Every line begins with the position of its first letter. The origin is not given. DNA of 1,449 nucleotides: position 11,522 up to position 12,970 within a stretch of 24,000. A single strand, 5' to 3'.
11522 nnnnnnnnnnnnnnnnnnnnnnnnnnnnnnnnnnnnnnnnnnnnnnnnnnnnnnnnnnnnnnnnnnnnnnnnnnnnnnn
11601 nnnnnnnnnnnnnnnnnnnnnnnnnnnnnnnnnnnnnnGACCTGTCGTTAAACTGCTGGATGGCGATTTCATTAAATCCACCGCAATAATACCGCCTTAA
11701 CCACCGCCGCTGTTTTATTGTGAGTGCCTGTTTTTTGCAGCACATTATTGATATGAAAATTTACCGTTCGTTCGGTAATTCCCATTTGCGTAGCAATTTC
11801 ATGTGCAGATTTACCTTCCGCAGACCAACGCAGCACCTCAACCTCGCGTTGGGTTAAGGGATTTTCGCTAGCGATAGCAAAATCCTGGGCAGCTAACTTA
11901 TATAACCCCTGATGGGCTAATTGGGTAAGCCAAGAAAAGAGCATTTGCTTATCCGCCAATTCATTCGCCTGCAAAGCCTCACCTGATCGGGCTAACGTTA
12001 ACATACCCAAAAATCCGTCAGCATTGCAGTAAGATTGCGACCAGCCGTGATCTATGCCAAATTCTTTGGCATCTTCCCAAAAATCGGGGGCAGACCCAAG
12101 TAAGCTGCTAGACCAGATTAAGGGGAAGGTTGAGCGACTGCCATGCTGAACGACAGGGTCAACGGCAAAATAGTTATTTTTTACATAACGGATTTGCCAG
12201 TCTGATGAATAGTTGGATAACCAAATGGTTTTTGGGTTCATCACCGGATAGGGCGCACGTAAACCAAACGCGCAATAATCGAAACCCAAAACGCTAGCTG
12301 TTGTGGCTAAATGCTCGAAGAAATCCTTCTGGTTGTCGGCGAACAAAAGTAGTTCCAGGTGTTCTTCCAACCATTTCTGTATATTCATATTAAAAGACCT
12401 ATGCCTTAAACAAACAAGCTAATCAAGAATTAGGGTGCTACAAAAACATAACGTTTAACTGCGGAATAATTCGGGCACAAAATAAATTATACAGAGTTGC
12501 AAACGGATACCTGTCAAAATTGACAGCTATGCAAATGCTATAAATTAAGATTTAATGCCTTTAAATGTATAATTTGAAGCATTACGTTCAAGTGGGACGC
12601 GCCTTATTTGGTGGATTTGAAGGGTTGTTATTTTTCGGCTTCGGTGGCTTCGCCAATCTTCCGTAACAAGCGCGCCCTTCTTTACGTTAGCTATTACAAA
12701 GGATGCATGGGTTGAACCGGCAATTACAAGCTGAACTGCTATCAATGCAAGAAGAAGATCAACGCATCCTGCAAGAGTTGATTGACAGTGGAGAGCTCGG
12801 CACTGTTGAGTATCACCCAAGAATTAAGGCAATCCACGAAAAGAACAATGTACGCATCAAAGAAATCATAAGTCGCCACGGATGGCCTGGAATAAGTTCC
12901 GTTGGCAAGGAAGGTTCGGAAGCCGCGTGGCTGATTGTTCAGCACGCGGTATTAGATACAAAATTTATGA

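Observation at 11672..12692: LuxR solo with a lux-box palindrome sits where an integron would have intI and Pc, facing the cassette-like array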

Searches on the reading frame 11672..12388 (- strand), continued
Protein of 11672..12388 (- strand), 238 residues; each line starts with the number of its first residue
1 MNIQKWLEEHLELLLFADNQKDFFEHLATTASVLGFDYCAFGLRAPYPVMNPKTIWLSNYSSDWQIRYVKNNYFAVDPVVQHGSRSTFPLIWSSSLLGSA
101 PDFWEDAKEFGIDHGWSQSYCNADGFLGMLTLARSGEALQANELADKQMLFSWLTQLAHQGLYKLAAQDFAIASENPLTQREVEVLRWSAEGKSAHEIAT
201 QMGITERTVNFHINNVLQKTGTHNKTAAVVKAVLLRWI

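Call 22: find_related_loci(query=A1, collection=genome_contigs, flank=10000)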
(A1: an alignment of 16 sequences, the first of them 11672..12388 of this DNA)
Query A1 (238 aa) in genome_contigs; peptide patterns used: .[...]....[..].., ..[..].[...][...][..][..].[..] (x = any residue, [..] = any of these).
599 stretches matched a pattern (row limit reached: there are more); 557 encode a relative of the query (tblastn E <= 1e-3); the best 80 are kept; 80 distinct loci.
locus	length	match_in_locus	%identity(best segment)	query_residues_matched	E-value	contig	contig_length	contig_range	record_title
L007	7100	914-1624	55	1-238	5e-85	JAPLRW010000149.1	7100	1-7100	MAG: Methylococcales bacterium isolate LacPavin_0818_WC45_MAG_44_10 LacPavin_0818_WC45_scaffold_329130, whole genome sho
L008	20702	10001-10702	48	1-236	4e-75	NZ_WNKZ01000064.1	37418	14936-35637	Pseudoduganella buxea strain KCTC 52429 NODE_64_length_37418_cov_31.978815_64, whole genome shotgun sequence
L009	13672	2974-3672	49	6-238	3e-75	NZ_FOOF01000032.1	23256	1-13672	Duganella sp. CF458, whole genome shotgun sequence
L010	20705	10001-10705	49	2-236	3e-75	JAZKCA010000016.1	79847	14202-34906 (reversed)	MAG: Pseudomonadota bacterium isolate ADI_H3L2_122-bin013 ADIH3L2_B013_0_000000000016, whole genome shotgun sequence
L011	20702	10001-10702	50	3-236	7e-75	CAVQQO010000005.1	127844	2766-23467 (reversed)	MAG: uncultured beta proteobacterium isolate MFD09848.bin.2.23 genome assembly, contig: contig_39290, whole genome shotg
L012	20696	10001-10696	50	3-234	2e-74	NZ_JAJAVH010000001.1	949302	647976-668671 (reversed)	Luteimonas panaciterrae strain Gsoil 068 contig1, whole genome shotgun sequence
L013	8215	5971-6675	49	1-236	5e-74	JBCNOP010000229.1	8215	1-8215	MAG: Pseudoduganella sp. isolate SMAGNO130 Contig229, whole genome shotgun sequence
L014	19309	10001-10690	51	6-236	3e-74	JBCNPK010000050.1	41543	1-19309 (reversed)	MAG: Pseudoduganella sp. isolate SMAGNO151 Contig50, whole genome shotgun sequence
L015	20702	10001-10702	48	2-235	3e-73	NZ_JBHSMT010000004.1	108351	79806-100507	Paraherbaspirillum soli strain KACC 12633 velvet_auto_105_4, whole genome shotgun sequence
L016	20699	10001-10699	48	3-235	9e-73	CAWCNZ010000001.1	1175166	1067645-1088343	MAG: uncultured beta proteobacterium isolate MFD03899.bin.2.29 genome assembly, contig: contig_152, whole genome shotgun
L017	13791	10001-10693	48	6-236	1e-72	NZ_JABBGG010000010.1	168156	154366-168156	Massilia polaris strain RP-1-19 contig10, whole genome shotgun sequence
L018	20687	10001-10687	49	2-231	7e-73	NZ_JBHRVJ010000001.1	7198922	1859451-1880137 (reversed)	Rugamonas sp. CCM 8940 GCM70018930_2, whole genome shotgun sequence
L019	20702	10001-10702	47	2-235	2e-72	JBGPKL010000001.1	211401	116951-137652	MAG: Sulfurifustaceae bacterium isolate OBJ_0618_7090110_287 k141_9150564_length_211401_cov_42.9396, whole genome shotgu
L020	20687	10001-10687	49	2-231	4e-72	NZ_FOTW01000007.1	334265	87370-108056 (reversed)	Rugamonas rubra strain ATCC 43154, whole genome shotgun sequence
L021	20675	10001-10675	49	14-238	7e-72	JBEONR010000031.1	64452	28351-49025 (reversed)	Oxalobacteraceae bacterium GrIS 1.11 Ga0418724_031, whole genome shotgun sequence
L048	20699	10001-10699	46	3-235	5e-67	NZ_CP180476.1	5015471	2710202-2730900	Methylomonas sp. TEB chromosome, complete genome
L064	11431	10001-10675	44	3-227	2e-65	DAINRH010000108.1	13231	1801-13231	MAG TPA_asm: Methylobacter sp. isolate CTOTU25073 NODE_273_length_13231_cov_10.446949, whole genome shotgun sequence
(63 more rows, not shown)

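Call 43: search_protein_families(library=pfam, proteins=[L048:9335-9766:-, L048:8219-9328:-, L048:7719-8222:-, L048:7272-7613:-, L048:10739-11344:-, L064:9009-9743:-, L064:8584-8994:-, L064:7409-8266:-, L003:1109-1240:+, L002:989-1267:+], max_evalue=0.01)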
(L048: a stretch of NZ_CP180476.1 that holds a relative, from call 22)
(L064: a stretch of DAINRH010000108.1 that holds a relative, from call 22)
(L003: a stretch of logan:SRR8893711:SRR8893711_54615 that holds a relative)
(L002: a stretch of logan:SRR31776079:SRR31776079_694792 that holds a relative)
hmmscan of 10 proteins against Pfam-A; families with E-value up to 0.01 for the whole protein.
L048:9335-9766:- (143 aa): 2 families
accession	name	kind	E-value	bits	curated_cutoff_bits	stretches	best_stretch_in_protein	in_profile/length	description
PF00583.31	Acetyltransf_1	-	1.6e-08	35.3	20.7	1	24-130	15-116/116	Acetyltransferase (GNAT) family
PF13508.13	Acetyltransf_7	-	6.3e-05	23.7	27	1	59-131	18-83/84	Acetyltransferase (GNAT) domain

L048:8219-9328:- (369 aa): 2 families
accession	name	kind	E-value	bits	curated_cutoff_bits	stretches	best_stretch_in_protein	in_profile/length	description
PF03358.20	FMN_red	-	3.5e-30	105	24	1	1-133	1-142/152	NADPH-dependent FMN reductase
PF01841.26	Transglut_core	-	1.7e-14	54.5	23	1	198-303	4-108/108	Transglutaminase-like superfamily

L048:7719-8222:- (167 aa): 4 families
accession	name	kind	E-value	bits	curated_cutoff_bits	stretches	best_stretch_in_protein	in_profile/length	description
PF13673.13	Acetyltransf_10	-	3.3e-26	92.2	23.6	1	34-155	4-126/128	Acetyltransferase (GNAT) domain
PF13508.13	Acetyltransf_7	-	1.7e-09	38.4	27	1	63-137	5-83/84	Acetyltransferase (GNAT) domain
PF00583.31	Acetyltransf_1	-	3.8e-09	37.3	20.7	1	57-136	29-116/116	Acetyltransferase (GNAT) family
PF08445.16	FR47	-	0.0084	16.5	22.1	0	70-139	10-80/86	FR47-like protein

L048:7272-7613:- (113 aa): 0 families

L048:10739-11344:- (201 aa): 1 family
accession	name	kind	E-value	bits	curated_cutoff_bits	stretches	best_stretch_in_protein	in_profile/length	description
PF01124.23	MAPEG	-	2.3e-20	73.5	23.4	1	73-194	2-127/129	MAPEG family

L064:9009-9743:- (244 aa): 10 families
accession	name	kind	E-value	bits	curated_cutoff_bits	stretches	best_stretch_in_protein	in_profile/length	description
PF13649.12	Methyltransf_25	-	9.4e-11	42.7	27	1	50-144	2-97/97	Methyltransferase domain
PF08241.18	Methyltransf_11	-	8.8e-09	36.3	21.2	1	50-148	1-95/95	Methyltransferase domain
PF08242.18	Methyltransf_12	-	3.7e-07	31.2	30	1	50-146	1-98/98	Methyltransferase domain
PF13489.12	Methyltransf_23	-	1.6e-05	25.1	27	1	36-155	13-123/164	Methyltransferase domain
PF13847.12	Methyltransf_31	-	2.3e-05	24.5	27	1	45-151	3-112/145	Methyltransferase domain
PF03848.20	TehB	-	2.6e-05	24.2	20.4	1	47-92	32-77/193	Tellurite resistance protein TehB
PF00398.26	RrnaAD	-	0.001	18.7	24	1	46-105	31-91/263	Ribosomal RNA adenine dimethylase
PF05175.20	MTS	-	0.0021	18.1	23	1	45-148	31-138/170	Methyltransferase small domain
PF06325.19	PrmA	-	0.0023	17.9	22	1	44-149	160-259/296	Ribosomal protein L11 methyltransferase (PrmA)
PF01189.24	Methyltr_RsmB-F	-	0.0026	17.9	27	1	41-105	4-74/199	16S rRNA methyltransferase RsmB/F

L064:8584-8994:- (136 aa): 1 family
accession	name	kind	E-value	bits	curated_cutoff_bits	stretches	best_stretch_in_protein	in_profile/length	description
PF04828.22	GFA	-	3.5e-33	114.6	24.3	1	4-115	2-114/115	Glutathione-dependent formaldehyde-activating enzyme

L064:7409-8266:- (285 aa): 5 families
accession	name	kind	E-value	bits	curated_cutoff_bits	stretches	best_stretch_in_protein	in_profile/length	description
PF10230.15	LIDHydrolase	-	4.5e-08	33.6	27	1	74-259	71-252/262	Lipid-droplet associated hydrolase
PF12697.13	Abhydrolase_6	-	2.5e-07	32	26.3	1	30-271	4-208/217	Alpha/beta hydrolase family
PF00561.26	Abhydrolase_1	-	5.9e-07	29.8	25.8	1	26-261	2-234/245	alpha/beta hydrolase fold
PF02230.22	Abhydrolase_2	-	6.4e-05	23.3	23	0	70-122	89-141/217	Phospholipase/Carboxylesterase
PF12146.15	Hydrolase_4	-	0.0078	16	27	0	75-265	65-232/239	Serine aminopeptidase, S33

L003:1109-1240:+ (44 aa): 1 family
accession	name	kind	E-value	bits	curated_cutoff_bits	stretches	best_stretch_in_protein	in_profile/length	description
PF00440.29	TetR_N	-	0.00052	20.2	24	1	16-43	1-28/47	Bacterial regulatory proteins, tetR family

L002:989-1267:+ (93 aa): 1 family
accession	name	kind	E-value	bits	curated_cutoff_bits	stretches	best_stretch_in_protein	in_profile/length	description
PF00440.29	TetR_N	-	1.4e-10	41.2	24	1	16-62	1-47/47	Bacterial regulatory proteins, tetR family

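Call 57: find_encoding_contigs(protein=P0121, flank=10000, max_places=4)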
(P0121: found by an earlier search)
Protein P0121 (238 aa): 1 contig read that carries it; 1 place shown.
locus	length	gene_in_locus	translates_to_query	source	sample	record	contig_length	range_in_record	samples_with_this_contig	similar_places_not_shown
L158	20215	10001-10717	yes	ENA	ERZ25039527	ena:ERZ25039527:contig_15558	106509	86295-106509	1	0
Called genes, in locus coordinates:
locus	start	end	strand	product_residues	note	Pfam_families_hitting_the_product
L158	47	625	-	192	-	-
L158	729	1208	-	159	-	PF07883:Cupin_2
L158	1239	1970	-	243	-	PF08713:DNA_alkylation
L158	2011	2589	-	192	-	PF03358:FMN_red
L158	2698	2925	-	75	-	PF12680:SnoaL_2 (weak)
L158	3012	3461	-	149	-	PF13527:Acetyltransf_9, PF00583:Acetyltransf_1, PF13673:Acetyltransf_10, PF13508:Acetyltransf_7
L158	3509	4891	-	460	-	PF13302:Acetyltransf_3, PF01209:Ubie_methyltran, PF05175:MTS, PF13489:Methyltransf_23, PF13847:Methyltransf_31, PF08241:Methyltransf_11, PF08242:Methyltransf_12, PF13649:Methyltransf_25, +2 more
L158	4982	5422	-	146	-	-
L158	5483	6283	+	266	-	PF00165:HTH_AraC (faint), PF12833:HTH_18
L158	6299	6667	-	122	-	PF04993:TfoX_N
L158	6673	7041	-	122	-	PF12680:SnoaL_2 (weak)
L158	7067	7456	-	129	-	-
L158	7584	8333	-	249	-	PF00106:adh_short, PF08659:KR, PF23441:SDR, PF13561:adh_short_C2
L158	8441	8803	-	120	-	PF01965:DJ-1_PfpI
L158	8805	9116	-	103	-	PF01965:DJ-1_PfpI (weak)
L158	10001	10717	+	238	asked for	PF03472:Autoind_bind, PF00196:GerE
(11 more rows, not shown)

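Call 58: find_encoding_contigs(protein=P0123, flank=10000, max_places=4)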
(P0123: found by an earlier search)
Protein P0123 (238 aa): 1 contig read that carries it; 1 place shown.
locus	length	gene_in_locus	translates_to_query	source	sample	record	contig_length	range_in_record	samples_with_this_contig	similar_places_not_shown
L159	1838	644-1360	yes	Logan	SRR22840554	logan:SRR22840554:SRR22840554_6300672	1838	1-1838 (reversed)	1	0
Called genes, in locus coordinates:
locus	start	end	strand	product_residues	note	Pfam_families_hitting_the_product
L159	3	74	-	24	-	?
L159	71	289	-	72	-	PF04994:TfoX_C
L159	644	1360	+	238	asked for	PF03472:Autoind_bind, PF00196:GerE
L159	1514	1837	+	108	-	?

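Call 70: search_protein_families(library=ncbifam, proteins=[window:11672-12388:-], max_evalue=0.00001)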
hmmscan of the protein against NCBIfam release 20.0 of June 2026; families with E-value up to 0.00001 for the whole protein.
window:11672-12388:- (238 aa): 18 families
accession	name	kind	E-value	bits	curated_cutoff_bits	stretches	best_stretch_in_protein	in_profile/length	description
NF007561.1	PRK10188.1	equivalog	8.4e-40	136.6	350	1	14-232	17-234/240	quorum-sensing transcriptional regulator SdiA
NF010444.1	PRK13870.1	equivalog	1e-17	64.5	250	1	3-233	1-229/234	autoinducer-binding transcriptional regulator TraR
NF047402.1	TransRegVisN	equivalog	1.6e-13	50.5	250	1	127-233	142-241/246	transcriptional regulator VisN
TIGR03020.2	EpsA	equivalog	1.3e-12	47.9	170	1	173-232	186-245/247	XrtB/PEP-CTERM-associated transcriptional regulator EpsA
NF052366.1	photon_PedR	equivalog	8.7e-12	45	120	1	178-232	3-57/74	photosynthetic electron transport-dependent transcriptional regulator PedR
TIGR03541.1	reg_near_HchA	equivalog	1.9e-11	43.9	215.6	1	63-233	61-227/232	PA1136 family autoinducer-binding transcriptional regulator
NF047785.1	respo_reg_MadR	equivalog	2.3e-11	43.4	300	1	173-232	144-203/209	MadR family response regulator transcription factor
NF007505.1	PRK10100.1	equivalog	1.6e-09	37.8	250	1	156-231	123-198/204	biofilm master transcriptional regulator CsgD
NF003420.0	PRK04841.1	equivalog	1.5e-08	33.2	537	1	175-232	836-893/903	HTH-type transcriptional regulator MalT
NF052445.1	RespRegMctR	equivalog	1.7e-08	34.2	300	1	172-233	139-199/205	two-component system response regulator MctR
NF007935.0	PRK10651.1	equivalog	4e-08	32.7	250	1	151-230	131-208/216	two-component system response regulator NarL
NF007708.0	PRK10403.1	equivalog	5.2e-08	32.6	343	1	178-230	154-206/215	nitrate/nitrite response regulator protein NarP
NF007685.0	PRK10360.1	equivalog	1.9e-07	31.1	258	1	161-226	119-186/196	response regulator transcription factor UhpA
NF011896.0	PRK15369.1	equivalog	2.7e-07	30.4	242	1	174-228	146-200/211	two component system response regulator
NF007403.0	PRK09935.1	equivalog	3.3e-07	30.1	271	1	173-224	145-196/210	fimbria biosynthesis transcriptional regulator FimZ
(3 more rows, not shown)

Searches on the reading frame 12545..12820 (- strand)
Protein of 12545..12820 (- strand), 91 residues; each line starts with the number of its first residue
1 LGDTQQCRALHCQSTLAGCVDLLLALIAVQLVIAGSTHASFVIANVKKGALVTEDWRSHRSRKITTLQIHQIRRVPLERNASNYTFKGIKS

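Call 27: search_protein_families(library=pfam, proteins=[window:12545-12820:-], max_evalue=0.01)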
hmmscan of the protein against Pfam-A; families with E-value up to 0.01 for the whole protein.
window:12545-12820:- (91 aa): 0 families
